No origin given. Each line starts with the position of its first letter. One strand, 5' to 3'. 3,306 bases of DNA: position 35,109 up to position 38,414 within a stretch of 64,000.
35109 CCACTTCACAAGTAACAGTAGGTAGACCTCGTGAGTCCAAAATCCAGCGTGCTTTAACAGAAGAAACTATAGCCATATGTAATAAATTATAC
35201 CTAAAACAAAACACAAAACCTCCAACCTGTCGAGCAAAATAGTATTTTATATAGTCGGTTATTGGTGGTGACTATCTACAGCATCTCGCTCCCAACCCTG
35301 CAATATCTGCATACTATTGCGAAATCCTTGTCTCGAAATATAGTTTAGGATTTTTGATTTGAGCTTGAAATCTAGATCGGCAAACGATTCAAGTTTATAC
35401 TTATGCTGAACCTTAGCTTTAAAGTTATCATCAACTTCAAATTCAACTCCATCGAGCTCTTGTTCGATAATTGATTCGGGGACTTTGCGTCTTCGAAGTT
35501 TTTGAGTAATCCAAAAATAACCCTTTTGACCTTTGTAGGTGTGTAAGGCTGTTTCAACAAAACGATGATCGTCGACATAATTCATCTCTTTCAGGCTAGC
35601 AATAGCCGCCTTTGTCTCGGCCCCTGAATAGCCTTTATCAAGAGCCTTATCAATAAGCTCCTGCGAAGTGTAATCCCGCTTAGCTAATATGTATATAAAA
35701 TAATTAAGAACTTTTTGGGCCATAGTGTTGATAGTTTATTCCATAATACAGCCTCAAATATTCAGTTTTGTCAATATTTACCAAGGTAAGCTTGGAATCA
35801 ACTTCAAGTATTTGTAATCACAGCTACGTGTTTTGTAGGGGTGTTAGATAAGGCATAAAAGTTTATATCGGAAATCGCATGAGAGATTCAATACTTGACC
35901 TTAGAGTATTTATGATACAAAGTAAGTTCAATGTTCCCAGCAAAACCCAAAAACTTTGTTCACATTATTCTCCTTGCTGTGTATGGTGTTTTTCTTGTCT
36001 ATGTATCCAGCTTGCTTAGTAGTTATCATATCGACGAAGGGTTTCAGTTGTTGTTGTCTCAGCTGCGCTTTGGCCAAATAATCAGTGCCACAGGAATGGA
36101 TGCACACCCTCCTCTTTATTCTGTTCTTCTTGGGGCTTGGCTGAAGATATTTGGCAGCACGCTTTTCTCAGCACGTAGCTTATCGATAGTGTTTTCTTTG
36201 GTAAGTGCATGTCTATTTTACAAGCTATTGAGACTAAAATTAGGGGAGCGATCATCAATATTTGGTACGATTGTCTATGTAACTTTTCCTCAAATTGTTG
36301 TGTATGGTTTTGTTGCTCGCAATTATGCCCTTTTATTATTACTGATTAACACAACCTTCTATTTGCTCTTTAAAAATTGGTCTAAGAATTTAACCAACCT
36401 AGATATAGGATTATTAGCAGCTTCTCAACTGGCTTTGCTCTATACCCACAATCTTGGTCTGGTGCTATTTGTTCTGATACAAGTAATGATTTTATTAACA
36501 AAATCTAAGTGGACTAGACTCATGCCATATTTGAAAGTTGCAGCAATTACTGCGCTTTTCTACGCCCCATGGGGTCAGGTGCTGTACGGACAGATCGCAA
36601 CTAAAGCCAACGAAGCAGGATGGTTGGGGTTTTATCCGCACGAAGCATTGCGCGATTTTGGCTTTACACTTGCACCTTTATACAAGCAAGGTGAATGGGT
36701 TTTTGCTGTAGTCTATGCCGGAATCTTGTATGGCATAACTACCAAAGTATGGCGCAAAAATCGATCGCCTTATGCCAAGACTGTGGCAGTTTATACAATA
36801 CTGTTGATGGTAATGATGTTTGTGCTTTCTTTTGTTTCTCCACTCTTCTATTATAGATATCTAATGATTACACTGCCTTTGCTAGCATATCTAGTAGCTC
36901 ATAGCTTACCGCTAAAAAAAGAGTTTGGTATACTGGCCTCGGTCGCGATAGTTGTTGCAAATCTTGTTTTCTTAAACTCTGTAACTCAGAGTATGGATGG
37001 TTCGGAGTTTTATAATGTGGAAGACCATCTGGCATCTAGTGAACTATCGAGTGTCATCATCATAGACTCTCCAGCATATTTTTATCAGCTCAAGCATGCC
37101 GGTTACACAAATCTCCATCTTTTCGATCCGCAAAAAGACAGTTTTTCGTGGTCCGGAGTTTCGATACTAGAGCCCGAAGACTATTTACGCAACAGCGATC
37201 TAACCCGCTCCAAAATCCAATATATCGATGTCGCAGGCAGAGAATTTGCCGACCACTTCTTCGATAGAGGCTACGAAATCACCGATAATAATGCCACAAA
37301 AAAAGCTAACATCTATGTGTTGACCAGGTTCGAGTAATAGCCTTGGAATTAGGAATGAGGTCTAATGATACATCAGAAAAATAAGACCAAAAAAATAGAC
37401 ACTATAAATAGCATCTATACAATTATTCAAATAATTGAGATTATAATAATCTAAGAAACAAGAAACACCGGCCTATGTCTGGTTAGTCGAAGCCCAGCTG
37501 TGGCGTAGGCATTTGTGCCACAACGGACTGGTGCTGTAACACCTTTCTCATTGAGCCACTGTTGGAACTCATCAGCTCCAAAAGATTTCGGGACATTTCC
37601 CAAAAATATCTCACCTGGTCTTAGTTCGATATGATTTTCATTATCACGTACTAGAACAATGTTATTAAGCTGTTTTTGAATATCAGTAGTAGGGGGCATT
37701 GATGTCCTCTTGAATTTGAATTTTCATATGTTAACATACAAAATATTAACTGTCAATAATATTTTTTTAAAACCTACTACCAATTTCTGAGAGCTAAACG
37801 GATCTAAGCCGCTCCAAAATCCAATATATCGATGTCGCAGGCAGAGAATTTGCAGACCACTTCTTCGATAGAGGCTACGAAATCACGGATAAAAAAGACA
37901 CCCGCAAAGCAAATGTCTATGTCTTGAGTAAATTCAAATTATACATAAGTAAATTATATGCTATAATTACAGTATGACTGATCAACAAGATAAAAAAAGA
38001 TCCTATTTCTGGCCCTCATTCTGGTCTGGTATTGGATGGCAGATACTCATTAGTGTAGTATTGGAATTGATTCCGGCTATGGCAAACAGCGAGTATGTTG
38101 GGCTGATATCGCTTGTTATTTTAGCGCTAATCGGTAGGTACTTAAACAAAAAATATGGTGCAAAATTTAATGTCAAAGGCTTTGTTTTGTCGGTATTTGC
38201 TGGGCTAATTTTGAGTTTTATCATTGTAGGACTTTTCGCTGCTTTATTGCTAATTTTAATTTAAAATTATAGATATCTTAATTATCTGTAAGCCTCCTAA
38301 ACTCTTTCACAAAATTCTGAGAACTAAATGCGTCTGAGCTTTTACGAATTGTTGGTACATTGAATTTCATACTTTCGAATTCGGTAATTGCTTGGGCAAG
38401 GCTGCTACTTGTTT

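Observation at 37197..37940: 3' end of the GT39 gene is duplicated around a 460-bp insert carrying a single 82-aa ORF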

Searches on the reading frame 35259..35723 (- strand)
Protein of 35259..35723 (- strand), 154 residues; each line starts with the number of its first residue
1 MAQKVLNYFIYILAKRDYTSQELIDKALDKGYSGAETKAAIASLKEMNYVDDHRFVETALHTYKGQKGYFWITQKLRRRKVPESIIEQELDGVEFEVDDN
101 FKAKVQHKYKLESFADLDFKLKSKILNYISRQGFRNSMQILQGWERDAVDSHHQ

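Call 6: search_protein_families(library=pfam, proteins=[window:35259-35723:-], max_evalue=0.1)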
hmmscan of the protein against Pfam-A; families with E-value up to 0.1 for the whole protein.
window:35259-35723:- (154 aa): 3 families
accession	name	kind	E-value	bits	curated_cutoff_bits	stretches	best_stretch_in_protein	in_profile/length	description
PF21982.2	RecX_HTH1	-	6e-10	39.4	26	1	7-43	3-39/40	RecX, first three-helix domain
PF02631.22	RecX_HTH2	-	2.5e-06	28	26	1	51-88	1-40/42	RecX, second three-helix domain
PF09377.16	SBDS_domain_II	-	0.028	14.7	27.2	0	79-107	18-46/62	SBDS protein, domain II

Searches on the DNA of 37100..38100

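Call 8: search_rna_families(source=window, start=37100, end=38100, threshold=evalue, max_evalue=10)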
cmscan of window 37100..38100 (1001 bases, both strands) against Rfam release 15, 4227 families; matches with E-value up to 10: 3.
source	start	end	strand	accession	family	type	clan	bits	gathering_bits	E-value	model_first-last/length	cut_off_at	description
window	37892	38033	-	RF01743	leu-phe_leader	Cis-reg; leader;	-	19.8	70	1.8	1-162/162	no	leu/phe leader RNA from Lactococcus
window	37917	37988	+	RF01475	rli45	Gene; antisense;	-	19.1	60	2.8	1-78/78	no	Listeria snRNA rli45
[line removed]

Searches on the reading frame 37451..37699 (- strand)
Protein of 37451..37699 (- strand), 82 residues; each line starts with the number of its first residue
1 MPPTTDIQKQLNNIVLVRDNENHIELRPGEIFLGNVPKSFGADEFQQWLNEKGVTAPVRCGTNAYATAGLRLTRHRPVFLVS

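Call 6: search_protein_families(library=pfam, proteins=[window:37451-37699:-], max_evalue=0.1)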
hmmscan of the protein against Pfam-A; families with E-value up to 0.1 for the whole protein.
window:37451-37699:- (82 aa): 0 families

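Call 10: find_encoding_contigs(protein=window:37451-37699:-, flank=6000, max_places=10)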
Protein window:37451-37699:- (82 aa): no gene with exactly this product is on record in the collection.

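Call 12: find_homologous_proteins(query=window:37451-37699:-, max_evalue=0.01)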
Query window:37451-37699:- (82 aa): 1 proteins with E <= 0.01 among 1 candidates.
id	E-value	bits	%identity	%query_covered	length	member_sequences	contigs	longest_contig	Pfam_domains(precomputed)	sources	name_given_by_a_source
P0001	4.9e-49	181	100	100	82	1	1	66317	-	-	-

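Call 13: search_protein_families(library=ncbifam, proteins=[window:37451-37699:-], max_evalue=1)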
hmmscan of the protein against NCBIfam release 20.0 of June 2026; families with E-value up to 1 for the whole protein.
window:37451-37699:- (82 aa): 0 families

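Call 14: search_protein_families(library=phrogs, proteins=[window:37451-37699:-], max_evalue=1)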
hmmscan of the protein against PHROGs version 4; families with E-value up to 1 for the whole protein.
window:37451-37699:- (82 aa): 2 families
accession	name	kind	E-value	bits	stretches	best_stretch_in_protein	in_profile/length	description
phrog_22783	-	unknown function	0.23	12.8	1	17-62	9-54/98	-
phrog_35493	-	unknown function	0.43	11.9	1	36-54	49-67/68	-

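Call 26: search_protein_representatives(protein=window:37451-37699:-)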
Query: 82 residues. Proteins with E-value up to 0.001 (for the whole library): 5; up to 1e-10: 1; up to 1e-30: 1. The best 5 are listed.
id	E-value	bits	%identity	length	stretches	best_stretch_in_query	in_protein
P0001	1.6e-49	181.0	100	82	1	1-82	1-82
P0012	6.2e-07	45.3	44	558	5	41-68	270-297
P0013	8.4e-07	44.9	34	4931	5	22-69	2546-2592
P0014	1.2e-05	41.2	36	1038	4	27-61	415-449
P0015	6.5e-04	35.7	29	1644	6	25-73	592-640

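Call 27: search_protein_families(library=pfam, proteins=[P0012, P0014, P0015], max_evalue=0.01)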
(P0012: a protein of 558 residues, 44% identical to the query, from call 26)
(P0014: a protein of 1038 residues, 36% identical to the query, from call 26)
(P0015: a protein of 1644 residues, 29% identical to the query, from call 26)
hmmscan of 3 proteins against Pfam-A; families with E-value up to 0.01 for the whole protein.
P0012 (558 aa): 7 families
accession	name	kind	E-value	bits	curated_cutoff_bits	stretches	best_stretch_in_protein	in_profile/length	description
PF01839.29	FG-GAP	-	3.2e-22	78.4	22.1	1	293-313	2-22/37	FG-GAP repeat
PF13517.12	FG-GAP_3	-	2e-21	76.8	26.9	4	241-310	1-60/61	FG-GAP-like repeat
PF01551.29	Peptidase_M23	-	4e-08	33.8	28.7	1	107-201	2-88/96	Peptidase family M23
PF14165.11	YtzH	-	0.00017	22.3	27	0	248-278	53-83/86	YtzH-like protein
PF21578.3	117-like_vir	-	0.00041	20.9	27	0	358-387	29-58/101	Virus, 117-like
PF17241.8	Retrotran_gag_4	-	0.00061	20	23.5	0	323-337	15-29/154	Ty5 Gag N-terminal region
PF00638.24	Ran_BP1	-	0.0037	18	23.2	0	278-317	66-106/122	RanBP1 domain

P0014 (1038 aa): 7 families
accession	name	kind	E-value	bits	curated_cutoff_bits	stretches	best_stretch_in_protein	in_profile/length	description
PF00160.26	Pro_isomerase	-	6.1e-19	69.2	21.7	1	70-221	9-157/159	Cyclophilin type peptidyl-prolyl cis-trans isomerase/CLD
PF01766.23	Birna_VP2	-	6e-18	65.5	27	1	840-928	208-298/442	Birnavirus VP2 protein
PF10342.15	Kre9_KNH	-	3e-09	38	24.6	1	944-1015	6-74/94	Kre9/KNH-like N-terminal Ig-like domain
PF17957.7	Big_7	-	3.1e-06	28.2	24.1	1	494-575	1-68/70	Bacterial Ig domain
PF08402.16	TOBE_2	-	9.8e-06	26.1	21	0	701-741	27-71/76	TOBE domain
PF22598.2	CdsD_PD2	-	7.6e-05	23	27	0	656-690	5-38/61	CdsD, periplasmic PD2 domain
PF10411.14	DsbC_N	-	8.4e-05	22.5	25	0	791-808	49-66/70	Disulfide bond isomerase protein N-terminal domain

P0015 (1644 aa): 6 families
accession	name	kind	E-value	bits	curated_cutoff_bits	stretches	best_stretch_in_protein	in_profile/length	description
PF19081.6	Ig_7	-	1.9e-72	240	27.3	11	311-392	3-82/84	Ig-like domain CHU_C associated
PF13585.12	CHU_C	-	1.9e-18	66.8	27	1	1561-1624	2-72/86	CHU_C Type IX secretion signal domain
PF07829.16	Toxin_14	-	8.8e-12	45.2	25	0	851-863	13-25/26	Alpha-A conotoxin PIVA-like protein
PF19408.5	PKD_6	-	3.2e-08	34.3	25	1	1209-1271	5-69/82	PKD-like domain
PF13573.12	SprB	-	1.7e-06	28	28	1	136-167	2-34/37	SprB repeat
PF24528.1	Ig_ADGRF3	-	0.00072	20.2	27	0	811-844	57-90/91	Adhesion G-protein coupled receptor F3-like, Ig-like domain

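Call 53: search_solved_structures(query=window:37451-37699:-, max_evalue=10)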
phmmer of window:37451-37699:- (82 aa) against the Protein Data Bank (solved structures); distinct sequences matched with E-value up to 10: 6.
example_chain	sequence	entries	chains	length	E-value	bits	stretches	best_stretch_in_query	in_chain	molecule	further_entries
8th8_Q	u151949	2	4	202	0.066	16.5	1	9-66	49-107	Calmodulin 7-2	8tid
6n9g_A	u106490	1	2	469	0.24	14.7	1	11-51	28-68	Regulator of G-protein signaling 7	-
5x8p_v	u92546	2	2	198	0.24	14.7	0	30-55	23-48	protein cS22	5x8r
7shf_C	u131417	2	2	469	0.24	14.7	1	11-51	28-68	Isoform 2 of Regulator of G-protein signaling 7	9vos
7ewp_C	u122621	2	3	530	0.28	14.5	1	11-51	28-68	Regulator of G-protein signaling 7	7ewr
5mmj_v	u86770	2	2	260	0.48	13.8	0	30-55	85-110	30S ribosomal protein 2, chloroplastic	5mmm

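Call 60: predict_structure(protein=window:37451-37699:-)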
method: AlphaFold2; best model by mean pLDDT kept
length: 82 residues; sequences in the alignment: 1
mean_pLDDT: 51.1   pTM: 0.38
mean pLDDT of the five models: 51.1, 49.1, 47.2, 46.9, 46.3
residues with pLDDT >= 90: 0; 70-90: 6; 50-70: 34; < 50: 42
segments of 3 or more residues with pLDDT < 50: 1-4, 6-23, 66-82
pLDDT, mean of each block of 10 residues (from residue 1): 43 39 52 60 70 67 48 34 26
secondary structure, 60 per line:
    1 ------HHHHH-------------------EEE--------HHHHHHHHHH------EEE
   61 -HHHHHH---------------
elements in order: H7-11 E31-33 H42-51 E58-60 H62-67

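Call 68: search_protein_families(library=padloc, proteins=[window:37451-37699:-], max_evalue=0.1)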
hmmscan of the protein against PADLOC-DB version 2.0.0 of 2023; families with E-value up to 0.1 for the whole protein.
window:37451-37699:- (82 aa): 0 families

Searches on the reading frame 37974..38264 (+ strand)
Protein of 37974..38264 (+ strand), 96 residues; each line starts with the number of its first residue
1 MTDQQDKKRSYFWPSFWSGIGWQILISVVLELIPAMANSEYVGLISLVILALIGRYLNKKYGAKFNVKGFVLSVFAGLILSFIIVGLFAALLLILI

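Call 6: search_protein_families(library=pfam, proteins=[window:37974-38264:+], max_evalue=0.1)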
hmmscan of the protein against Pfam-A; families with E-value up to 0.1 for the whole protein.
window:37974-38264:+ (96 aa): 2 families
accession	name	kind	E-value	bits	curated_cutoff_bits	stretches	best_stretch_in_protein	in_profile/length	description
PF09527.15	ATPase_gene1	-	0.021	15.3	26.6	1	45-78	13-48/54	Putative F0F1-ATPase subunit Ca2+/Mg2+ transporter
PF17647.6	DUF5518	-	0.072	13.6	27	1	17-89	1-72/116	Family of unknown function (DUF5518)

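Call 13: search_protein_families(library=ncbifam, proteins=[window:37974-38264:+], max_evalue=1)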
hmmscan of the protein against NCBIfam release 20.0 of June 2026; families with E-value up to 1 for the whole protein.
window:37974-38264:+ (96 aa): 0 families

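Call 14: search_protein_families(library=phrogs, proteins=[window:37974-38264:+], max_evalue=1)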
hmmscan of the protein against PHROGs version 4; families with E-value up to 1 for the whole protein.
window:37974-38264:+ (96 aa): 2 families
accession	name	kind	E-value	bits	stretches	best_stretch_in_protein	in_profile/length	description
phrog_11491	-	unknown function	0.1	13.6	1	24-82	17-75/198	-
phrog_9177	-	unknown function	0.96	10.2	1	52-62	17-27/29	-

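Call 30: find_homologous_proteins(query=window:37974-38264:+, max_evalue=0.01)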
Query window:37974-38264:+ (96 aa): 1 proteins with E <= 0.01 among 20 candidates.
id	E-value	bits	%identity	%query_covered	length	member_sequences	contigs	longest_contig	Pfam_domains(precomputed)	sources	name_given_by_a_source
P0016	9.0e-53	194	100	100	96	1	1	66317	-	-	-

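Call 68: search_protein_families(library=padloc, proteins=[window:37974-38264:+], max_evalue=0.1)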
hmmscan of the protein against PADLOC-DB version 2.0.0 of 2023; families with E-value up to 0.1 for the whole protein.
window:37974-38264:+ (96 aa): 0 families
